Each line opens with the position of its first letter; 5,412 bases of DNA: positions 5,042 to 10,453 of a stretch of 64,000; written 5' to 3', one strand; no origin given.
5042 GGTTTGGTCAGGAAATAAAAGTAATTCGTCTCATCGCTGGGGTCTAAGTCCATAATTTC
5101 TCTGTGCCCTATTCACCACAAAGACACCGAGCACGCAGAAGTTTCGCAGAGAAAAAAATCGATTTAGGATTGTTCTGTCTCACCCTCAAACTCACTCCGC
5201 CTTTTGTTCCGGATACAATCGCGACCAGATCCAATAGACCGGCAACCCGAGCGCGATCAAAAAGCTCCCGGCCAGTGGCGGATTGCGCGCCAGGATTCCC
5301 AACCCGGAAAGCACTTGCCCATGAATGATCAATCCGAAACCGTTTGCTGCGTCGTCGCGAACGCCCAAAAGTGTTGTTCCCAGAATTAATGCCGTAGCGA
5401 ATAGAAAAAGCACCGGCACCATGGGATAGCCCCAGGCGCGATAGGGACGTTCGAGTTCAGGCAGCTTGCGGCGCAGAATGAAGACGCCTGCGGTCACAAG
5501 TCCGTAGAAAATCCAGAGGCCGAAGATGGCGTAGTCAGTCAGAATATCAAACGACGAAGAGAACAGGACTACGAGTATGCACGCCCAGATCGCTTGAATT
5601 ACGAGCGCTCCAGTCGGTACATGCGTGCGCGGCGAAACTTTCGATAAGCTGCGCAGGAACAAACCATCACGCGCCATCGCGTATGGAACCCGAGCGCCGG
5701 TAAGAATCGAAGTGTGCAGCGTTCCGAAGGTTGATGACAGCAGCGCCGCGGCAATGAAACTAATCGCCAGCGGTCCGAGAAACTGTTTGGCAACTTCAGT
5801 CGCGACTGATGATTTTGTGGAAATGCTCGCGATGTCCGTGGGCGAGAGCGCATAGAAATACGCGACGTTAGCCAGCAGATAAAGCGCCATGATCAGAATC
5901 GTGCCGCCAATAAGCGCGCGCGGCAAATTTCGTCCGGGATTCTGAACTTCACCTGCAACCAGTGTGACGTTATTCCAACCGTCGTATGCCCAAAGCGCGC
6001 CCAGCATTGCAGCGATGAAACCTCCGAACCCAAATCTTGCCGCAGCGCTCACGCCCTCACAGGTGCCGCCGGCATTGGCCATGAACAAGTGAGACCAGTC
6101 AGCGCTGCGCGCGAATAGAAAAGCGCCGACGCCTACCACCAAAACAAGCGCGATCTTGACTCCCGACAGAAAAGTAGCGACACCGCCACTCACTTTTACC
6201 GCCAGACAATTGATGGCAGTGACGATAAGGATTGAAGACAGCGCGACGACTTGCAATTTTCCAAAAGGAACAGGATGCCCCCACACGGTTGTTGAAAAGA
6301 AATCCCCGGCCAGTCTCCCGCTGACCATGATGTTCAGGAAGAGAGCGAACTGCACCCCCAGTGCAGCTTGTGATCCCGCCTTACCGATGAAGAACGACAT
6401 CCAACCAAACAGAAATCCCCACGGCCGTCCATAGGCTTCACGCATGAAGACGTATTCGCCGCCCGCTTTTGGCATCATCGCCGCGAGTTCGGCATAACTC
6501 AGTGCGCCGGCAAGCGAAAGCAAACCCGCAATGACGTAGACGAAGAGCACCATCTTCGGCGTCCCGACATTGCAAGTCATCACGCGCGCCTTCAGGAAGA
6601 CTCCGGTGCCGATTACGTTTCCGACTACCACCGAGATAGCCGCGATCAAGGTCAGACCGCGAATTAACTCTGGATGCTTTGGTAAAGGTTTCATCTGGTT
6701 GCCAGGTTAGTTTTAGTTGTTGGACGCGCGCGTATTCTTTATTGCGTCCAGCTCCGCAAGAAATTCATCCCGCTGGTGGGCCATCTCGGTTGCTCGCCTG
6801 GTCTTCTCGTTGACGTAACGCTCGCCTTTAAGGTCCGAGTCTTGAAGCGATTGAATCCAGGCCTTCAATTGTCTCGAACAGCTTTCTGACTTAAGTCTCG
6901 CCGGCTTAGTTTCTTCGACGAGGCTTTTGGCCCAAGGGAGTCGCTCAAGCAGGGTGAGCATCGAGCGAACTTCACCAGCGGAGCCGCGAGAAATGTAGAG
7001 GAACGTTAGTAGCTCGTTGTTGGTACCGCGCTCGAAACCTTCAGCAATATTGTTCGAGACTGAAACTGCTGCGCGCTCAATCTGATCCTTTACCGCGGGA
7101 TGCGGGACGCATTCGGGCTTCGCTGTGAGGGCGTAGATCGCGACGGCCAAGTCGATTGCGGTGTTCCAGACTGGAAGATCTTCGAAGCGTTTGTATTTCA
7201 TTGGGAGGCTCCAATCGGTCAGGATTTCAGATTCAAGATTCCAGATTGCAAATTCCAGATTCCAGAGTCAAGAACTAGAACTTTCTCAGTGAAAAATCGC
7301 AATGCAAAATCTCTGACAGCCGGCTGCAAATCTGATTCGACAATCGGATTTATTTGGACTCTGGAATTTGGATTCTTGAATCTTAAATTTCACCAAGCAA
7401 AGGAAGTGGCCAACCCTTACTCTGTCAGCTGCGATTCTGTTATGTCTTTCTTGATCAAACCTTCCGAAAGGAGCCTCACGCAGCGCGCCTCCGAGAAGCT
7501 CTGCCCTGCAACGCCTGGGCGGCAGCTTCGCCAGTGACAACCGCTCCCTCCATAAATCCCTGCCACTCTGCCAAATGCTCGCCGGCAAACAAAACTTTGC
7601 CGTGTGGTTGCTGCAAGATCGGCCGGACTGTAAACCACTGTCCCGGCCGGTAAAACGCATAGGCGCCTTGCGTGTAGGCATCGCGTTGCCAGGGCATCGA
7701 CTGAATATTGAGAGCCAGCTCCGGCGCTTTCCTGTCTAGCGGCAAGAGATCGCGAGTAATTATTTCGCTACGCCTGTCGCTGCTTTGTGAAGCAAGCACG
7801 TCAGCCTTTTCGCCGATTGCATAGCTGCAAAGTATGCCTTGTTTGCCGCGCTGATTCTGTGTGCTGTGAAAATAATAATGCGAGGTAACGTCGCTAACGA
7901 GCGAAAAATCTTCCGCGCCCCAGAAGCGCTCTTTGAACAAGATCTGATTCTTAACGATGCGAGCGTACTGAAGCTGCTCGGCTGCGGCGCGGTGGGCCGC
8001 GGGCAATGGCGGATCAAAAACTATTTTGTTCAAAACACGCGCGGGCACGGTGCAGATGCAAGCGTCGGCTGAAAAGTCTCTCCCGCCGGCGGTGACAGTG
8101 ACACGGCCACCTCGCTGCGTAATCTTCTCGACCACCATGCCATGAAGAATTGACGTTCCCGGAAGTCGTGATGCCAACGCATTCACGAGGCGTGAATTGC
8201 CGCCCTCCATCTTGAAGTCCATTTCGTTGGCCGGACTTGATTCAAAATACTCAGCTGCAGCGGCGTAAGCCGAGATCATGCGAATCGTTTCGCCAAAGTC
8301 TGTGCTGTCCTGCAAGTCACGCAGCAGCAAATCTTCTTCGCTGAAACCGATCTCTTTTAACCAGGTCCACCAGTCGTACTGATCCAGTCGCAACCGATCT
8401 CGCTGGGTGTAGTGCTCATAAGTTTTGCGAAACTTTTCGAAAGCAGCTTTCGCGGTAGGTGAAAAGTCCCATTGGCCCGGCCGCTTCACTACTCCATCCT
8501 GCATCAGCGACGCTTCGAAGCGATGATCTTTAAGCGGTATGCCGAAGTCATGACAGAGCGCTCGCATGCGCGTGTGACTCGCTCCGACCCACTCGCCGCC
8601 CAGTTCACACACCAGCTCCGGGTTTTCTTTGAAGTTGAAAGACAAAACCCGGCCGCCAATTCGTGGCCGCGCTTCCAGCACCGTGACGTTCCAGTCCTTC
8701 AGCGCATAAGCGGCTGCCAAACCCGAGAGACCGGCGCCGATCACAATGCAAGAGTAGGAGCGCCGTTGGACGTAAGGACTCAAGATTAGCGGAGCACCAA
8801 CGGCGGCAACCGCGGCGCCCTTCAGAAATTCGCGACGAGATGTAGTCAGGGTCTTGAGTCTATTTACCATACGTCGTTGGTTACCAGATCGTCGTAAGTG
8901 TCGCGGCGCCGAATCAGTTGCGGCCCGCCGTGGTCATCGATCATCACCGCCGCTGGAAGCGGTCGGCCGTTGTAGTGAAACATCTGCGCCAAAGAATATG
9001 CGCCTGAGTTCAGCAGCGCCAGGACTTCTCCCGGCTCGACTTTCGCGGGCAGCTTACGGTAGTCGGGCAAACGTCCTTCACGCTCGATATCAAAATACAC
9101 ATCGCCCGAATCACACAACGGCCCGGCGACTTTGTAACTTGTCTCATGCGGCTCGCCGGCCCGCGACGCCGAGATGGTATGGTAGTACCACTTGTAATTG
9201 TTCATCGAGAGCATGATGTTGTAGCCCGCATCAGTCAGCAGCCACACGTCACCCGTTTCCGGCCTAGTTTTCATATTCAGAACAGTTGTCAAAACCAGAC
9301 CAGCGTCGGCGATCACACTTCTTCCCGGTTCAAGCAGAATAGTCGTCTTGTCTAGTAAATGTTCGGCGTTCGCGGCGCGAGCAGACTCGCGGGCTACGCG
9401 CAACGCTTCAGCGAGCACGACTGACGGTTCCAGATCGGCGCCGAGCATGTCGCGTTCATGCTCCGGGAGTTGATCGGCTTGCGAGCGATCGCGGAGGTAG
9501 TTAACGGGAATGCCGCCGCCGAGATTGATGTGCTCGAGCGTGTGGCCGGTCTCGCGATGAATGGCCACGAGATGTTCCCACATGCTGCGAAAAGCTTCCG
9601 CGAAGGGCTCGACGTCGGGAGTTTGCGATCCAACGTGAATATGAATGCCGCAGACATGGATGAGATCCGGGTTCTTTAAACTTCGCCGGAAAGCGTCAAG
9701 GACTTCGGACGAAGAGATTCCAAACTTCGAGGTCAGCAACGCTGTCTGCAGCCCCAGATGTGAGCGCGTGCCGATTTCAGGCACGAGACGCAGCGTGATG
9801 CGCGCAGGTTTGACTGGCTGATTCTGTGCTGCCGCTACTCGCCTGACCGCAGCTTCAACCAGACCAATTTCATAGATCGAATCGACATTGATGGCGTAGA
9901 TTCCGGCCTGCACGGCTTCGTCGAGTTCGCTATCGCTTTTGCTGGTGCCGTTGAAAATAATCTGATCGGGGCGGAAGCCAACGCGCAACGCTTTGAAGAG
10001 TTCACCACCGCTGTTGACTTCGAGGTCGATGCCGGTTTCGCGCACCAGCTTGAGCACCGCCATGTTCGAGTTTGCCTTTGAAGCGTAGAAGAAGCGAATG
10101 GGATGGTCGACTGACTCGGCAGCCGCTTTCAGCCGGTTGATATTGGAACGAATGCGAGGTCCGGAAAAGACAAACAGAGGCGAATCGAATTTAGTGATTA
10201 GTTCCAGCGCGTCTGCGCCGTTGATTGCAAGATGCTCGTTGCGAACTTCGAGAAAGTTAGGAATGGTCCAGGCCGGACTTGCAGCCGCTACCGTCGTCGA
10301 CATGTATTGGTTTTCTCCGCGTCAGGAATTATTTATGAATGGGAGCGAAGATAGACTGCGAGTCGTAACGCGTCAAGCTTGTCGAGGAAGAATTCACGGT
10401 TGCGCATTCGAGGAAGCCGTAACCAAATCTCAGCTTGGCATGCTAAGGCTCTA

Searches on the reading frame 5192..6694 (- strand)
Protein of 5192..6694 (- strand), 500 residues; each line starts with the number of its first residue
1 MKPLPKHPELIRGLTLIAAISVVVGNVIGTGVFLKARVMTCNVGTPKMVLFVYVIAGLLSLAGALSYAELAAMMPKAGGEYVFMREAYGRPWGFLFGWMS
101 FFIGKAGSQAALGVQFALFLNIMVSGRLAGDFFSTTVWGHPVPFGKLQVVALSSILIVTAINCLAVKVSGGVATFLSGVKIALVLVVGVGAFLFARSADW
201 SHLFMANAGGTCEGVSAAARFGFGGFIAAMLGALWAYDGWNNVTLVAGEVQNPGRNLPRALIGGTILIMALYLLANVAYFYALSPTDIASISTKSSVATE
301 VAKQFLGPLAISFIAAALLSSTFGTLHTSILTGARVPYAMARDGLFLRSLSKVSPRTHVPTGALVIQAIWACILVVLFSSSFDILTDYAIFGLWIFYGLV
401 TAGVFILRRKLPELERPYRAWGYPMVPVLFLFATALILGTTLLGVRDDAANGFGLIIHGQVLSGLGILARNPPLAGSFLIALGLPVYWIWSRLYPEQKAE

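Call 93: search_protein_families(library=pfam, proteins=[window:5192-6694:-], max_evalue=0.00001)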
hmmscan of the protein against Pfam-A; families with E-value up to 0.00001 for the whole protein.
window:5192-6694:- (500 aa): 2 families
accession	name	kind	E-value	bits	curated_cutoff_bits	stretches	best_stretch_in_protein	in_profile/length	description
PF13520.12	AA_permease_2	-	2.3e-59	201.9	27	1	14-437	1-401/427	Amino acid permease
PF00324.27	AA_permease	-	1.5e-39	136.4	24.6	1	22-439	5-418/470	Amino acid permease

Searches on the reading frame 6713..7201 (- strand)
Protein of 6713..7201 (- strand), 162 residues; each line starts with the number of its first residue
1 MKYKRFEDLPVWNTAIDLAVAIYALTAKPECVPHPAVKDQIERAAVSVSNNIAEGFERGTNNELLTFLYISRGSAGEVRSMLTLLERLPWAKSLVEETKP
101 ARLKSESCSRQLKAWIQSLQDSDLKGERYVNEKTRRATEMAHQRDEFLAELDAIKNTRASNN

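Call 84: search_protein_families(library=pfam, proteins=[window:6713-7201:-], max_evalue=0.01)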
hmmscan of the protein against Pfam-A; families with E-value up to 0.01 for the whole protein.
window:6713-7201:- (162 aa): 1 family
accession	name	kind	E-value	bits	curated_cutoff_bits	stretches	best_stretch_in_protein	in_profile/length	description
PF05635.17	23S_rRNA_IVP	-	3.9e-24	85.4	33.8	1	7-104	1-96/106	23S rRNA-intervening sequence protein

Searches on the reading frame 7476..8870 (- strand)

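Call 93: search_protein_families(library=pfam, proteins=[window:7476-8870:-], max_evalue=0.00001)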
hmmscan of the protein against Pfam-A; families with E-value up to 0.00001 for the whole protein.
window:7476-8870:- (464 aa): 3 families
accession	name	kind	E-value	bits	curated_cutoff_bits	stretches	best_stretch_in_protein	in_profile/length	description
PF01593.30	Amino_oxidase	-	2.8e-64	218.5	19.8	1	48-454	1-442/443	Flavin containing amine oxidoreductase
PF13450.12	NAD_binding_8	-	2.8e-12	47.2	21.9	1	43-108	1-67/68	NAD(P)-binding Rossmann-like domain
PF01266.30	DAO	-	6.9e-10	39.4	27.9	1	42-275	3-202/353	FAD dependent oxidoreductase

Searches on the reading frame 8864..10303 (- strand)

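Call 93: search_protein_families(library=pfam, proteins=[window:8864-10303:-], max_evalue=0.00001)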
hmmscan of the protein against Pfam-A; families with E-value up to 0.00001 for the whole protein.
window:8864-10303:- (479 aa): 2 families
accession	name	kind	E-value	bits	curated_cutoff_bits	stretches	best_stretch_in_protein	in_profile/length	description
PF02784.22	Orn_Arg_deC_N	-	6.3e-45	153.9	23.4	1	56-332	6-247/247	Pyridoxal-dependent decarboxylase, pyridoxal binding domain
PF00278.28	Orn_DAP_Arg_deC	-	1.5e-11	44.9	23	1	290-434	5-95/95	Pyridoxal-dependent decarboxylase, C-terminal sheet domain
